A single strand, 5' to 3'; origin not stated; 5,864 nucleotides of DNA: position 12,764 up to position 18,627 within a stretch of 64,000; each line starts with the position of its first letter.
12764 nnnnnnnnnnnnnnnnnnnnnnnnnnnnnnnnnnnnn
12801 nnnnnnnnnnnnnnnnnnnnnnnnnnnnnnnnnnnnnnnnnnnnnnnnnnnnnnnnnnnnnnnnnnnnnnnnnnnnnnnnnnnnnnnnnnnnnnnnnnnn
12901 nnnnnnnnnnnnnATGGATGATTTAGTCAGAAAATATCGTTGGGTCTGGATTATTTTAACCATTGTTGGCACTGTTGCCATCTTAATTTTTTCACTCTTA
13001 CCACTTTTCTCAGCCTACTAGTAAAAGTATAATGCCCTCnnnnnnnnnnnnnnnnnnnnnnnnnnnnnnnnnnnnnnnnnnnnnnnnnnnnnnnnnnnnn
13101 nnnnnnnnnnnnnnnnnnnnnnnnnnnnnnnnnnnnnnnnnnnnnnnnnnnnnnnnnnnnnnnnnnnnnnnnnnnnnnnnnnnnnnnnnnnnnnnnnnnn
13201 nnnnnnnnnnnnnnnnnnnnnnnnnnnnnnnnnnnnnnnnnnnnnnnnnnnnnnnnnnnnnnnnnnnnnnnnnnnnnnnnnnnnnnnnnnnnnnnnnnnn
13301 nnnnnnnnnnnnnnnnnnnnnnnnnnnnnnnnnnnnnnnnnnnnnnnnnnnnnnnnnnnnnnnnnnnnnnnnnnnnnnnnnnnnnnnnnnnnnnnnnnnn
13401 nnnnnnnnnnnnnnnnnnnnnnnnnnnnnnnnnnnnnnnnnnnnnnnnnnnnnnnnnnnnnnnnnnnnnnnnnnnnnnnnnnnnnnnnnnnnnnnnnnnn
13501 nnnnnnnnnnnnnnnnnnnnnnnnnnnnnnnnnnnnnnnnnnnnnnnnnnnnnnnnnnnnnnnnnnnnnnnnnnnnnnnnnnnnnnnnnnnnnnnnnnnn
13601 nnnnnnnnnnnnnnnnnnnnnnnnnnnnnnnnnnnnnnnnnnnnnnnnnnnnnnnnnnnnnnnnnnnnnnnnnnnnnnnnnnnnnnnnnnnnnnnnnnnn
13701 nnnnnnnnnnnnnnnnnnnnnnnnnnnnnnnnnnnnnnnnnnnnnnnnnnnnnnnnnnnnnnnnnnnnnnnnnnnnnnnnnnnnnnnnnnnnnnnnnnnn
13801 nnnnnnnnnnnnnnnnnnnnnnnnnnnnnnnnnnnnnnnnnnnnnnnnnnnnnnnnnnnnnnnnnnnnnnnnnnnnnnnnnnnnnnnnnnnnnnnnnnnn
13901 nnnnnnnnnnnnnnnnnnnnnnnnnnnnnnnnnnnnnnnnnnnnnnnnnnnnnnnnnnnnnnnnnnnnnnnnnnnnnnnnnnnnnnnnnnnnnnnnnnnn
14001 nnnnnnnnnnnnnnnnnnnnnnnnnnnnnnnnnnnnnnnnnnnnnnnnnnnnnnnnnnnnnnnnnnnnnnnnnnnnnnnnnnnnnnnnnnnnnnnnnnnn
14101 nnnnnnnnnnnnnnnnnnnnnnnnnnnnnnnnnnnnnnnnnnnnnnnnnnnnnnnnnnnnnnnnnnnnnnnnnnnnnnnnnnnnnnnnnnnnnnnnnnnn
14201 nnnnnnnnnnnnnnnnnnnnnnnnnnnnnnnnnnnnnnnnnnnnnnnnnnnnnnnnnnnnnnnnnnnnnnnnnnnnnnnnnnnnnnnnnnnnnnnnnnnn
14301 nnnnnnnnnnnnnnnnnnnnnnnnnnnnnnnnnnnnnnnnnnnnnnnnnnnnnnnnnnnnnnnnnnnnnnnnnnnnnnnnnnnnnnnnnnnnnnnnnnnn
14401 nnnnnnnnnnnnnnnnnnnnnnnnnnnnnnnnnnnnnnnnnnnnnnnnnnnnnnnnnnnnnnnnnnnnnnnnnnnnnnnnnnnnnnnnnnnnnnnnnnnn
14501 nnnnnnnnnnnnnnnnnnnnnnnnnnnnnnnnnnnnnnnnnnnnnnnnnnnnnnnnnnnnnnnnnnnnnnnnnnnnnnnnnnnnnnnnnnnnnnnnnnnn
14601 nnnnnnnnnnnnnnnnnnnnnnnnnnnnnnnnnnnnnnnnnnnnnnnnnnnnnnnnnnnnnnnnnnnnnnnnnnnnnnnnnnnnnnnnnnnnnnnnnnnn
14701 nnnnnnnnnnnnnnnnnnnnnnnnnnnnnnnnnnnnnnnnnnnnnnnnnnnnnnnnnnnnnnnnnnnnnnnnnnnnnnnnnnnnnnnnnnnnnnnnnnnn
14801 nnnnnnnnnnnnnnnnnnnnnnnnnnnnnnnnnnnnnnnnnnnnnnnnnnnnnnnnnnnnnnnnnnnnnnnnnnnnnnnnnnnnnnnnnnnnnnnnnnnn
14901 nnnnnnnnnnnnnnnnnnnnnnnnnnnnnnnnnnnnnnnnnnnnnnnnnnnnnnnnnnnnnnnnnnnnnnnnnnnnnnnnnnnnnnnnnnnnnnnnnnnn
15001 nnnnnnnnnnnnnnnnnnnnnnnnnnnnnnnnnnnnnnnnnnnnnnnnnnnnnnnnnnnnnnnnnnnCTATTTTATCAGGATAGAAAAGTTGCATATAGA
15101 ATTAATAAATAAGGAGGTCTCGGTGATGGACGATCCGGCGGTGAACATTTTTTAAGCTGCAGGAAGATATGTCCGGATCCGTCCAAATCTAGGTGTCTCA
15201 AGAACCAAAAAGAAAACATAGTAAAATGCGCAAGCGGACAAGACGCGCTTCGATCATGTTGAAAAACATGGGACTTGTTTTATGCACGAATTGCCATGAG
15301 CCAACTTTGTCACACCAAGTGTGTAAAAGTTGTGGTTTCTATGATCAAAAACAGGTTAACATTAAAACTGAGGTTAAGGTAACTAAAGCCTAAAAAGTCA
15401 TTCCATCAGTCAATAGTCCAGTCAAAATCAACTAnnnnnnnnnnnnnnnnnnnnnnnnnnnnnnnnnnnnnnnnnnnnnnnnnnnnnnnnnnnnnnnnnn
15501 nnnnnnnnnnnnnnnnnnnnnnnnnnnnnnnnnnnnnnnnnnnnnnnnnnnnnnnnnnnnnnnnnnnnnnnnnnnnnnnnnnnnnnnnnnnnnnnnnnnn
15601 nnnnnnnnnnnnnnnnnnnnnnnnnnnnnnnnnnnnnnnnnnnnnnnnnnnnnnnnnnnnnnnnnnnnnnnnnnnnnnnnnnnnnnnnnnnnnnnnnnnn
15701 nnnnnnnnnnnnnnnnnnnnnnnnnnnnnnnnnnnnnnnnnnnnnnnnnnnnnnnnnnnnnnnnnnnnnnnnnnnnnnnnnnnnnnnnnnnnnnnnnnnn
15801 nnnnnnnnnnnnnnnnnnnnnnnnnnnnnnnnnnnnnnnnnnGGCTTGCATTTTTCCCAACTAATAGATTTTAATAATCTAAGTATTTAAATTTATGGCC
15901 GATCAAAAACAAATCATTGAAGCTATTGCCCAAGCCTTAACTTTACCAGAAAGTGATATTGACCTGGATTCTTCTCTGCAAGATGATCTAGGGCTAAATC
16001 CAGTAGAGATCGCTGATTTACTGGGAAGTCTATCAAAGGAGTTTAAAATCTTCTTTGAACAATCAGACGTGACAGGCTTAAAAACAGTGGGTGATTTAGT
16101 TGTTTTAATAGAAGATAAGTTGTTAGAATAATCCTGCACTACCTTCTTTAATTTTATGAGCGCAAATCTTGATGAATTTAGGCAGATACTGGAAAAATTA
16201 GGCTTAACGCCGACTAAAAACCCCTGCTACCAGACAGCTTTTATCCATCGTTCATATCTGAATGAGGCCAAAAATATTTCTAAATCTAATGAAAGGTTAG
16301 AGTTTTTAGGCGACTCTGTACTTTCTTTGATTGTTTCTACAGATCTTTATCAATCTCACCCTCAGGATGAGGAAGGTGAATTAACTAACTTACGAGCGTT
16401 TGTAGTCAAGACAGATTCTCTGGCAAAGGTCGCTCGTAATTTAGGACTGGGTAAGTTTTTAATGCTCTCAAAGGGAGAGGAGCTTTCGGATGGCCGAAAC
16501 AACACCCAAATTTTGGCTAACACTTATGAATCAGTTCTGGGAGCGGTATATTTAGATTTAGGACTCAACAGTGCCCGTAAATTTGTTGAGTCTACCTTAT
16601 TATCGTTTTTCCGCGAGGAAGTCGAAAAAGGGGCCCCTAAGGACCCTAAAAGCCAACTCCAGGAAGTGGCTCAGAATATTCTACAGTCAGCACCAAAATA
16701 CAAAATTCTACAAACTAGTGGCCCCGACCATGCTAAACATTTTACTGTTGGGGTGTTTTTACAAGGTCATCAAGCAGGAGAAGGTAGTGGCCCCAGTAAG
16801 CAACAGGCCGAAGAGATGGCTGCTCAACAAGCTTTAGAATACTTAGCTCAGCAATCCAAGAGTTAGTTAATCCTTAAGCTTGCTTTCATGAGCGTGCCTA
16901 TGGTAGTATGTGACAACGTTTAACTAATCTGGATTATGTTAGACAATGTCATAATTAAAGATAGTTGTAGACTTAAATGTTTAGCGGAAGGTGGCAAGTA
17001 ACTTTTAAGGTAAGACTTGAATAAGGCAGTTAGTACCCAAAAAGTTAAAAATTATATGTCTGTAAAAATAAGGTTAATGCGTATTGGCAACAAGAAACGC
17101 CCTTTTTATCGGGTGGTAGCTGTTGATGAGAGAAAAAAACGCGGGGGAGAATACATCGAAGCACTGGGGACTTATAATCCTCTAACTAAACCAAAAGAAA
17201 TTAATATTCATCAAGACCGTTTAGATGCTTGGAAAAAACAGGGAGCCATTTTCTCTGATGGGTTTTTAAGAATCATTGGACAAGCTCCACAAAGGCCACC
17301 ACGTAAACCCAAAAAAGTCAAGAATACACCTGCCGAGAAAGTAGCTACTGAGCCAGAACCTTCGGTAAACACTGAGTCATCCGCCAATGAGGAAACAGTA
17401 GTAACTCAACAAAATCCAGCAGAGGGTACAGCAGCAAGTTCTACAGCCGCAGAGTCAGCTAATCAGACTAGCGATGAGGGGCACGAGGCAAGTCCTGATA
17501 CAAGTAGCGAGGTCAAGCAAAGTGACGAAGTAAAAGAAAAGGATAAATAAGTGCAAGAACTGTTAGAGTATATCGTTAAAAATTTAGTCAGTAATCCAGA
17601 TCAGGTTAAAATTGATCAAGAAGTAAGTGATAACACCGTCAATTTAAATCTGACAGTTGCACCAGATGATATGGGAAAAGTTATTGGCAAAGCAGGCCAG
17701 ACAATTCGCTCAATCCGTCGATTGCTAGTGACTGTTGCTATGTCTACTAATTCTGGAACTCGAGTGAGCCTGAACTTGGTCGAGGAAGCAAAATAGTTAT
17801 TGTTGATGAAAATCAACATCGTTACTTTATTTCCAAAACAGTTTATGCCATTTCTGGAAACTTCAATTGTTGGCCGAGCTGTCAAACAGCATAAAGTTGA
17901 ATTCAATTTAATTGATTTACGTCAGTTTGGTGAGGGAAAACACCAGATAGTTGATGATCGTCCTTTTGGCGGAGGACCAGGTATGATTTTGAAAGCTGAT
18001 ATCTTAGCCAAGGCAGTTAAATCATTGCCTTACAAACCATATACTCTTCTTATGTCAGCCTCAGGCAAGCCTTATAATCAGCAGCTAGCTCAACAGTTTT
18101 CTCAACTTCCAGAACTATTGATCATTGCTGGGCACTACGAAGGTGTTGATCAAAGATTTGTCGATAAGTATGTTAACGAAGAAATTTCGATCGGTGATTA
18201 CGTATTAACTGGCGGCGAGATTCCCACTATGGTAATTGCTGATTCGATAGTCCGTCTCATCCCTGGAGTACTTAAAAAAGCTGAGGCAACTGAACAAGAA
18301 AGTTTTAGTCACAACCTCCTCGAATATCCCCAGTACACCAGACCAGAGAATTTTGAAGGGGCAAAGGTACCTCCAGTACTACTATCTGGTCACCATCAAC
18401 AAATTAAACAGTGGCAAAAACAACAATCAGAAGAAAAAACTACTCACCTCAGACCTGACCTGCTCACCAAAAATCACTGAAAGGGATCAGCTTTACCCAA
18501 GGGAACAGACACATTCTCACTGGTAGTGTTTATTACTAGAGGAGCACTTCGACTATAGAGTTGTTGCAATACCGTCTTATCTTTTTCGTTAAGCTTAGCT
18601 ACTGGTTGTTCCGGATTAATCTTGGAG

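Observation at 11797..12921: Archaeal-type tyrosyl-tRNA synthetase in a bacterial housekeeping context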

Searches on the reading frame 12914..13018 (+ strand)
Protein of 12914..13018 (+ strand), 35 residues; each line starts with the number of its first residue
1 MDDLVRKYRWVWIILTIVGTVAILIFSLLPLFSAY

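Call 3: search_protein_families(library=pfam, proteins=[window:12914-13018:+], max_evalue=0.01)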
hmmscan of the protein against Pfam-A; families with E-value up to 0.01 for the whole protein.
window:12914-13018:+ (35 aa): 0 families

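Call 4: search_protein_families(library=ncbifam, proteins=[window:12914-13018:+], max_evalue=0.01)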
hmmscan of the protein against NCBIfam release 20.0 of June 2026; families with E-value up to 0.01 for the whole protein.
window:12914-13018:+ (35 aa): 0 families

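Call 34: search_protein_families(library=pfam, proteins=[window:12914-13018:+], max_evalue=10)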
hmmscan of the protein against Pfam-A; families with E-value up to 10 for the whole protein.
seq(35 aa): 0 families

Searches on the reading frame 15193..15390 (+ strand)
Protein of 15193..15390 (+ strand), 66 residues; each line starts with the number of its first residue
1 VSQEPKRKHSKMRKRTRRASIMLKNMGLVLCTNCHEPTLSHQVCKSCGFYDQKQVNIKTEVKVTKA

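Call 20: search_protein_families(library=pfam, proteins=[window:15193-15390:+], max_evalue=0.001)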
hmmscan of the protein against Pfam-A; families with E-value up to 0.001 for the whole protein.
window:15193-15390:+ (66 aa): 1 family
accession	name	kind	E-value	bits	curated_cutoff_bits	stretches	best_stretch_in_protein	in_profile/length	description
PF01783.29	Ribosomal_L32p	-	4.9e-19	68.7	21.3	1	5-55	3-53/56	Ribosomal L32p protein family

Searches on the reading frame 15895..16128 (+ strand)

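Call 20: search_protein_families(library=pfam, proteins=[window:15895-16128:+], max_evalue=0.001)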
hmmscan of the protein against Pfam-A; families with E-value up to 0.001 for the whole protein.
window:15895-16128:+ (78 aa): 1 family
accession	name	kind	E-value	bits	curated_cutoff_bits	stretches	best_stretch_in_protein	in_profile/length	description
PF00550.31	PP-binding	-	5e-10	39.9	20.8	1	6-69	2-64/67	Phosphopantetheine attachment site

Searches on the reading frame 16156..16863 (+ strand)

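Call 20: search_protein_families(library=pfam, proteins=[window:16156-16863:+], max_evalue=0.001)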
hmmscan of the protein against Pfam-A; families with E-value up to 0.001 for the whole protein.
window:16156-16863:+ (236 aa): 5 families
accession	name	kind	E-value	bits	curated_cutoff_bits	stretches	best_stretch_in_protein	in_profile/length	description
PF14622.11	Ribonucleas_3_3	-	9.7e-38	129.7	35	1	25-149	5-125/128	Ribonuclease-III-like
PF00636.31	Ribonuclease_3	-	7.1e-25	88.2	27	1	46-136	1-102/102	Ribonuclease III domain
PF00035.32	dsrm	-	1.2e-14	55.1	23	1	164-230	1-66/66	Double-stranded RNA binding motif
PF14709.13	DND1_DSRM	-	2.1e-07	31.6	25.7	1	163-230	2-79/80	double strand RNA binding domain from DEAD END PROTEIN 1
PF22935.1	RM44_endonuclase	-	2.5e-05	24.8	27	1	23-130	21-138/139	Large ribosomal subunit protein mL44, endonuclease domain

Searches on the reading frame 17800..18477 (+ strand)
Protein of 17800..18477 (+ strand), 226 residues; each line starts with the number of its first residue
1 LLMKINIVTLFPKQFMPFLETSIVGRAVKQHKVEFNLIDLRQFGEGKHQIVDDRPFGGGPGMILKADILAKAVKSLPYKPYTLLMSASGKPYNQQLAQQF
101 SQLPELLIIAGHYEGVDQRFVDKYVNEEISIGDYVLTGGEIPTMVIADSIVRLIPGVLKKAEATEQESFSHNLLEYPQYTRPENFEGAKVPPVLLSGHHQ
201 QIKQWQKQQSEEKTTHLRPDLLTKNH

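Call 53: search_protein_families(library=pfam, proteins=[window:17800-18477:+], max_evalue=0.00001)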
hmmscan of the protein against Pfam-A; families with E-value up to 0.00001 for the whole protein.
window:17800-18477:+ (226 aa): 1 family
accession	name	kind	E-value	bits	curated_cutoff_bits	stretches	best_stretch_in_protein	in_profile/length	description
PF01746.26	tRNA_m1G_MT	-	4.6e-57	193.3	27.3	1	25-219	2-195/195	tRNA (Guanine-1)-methyltransferase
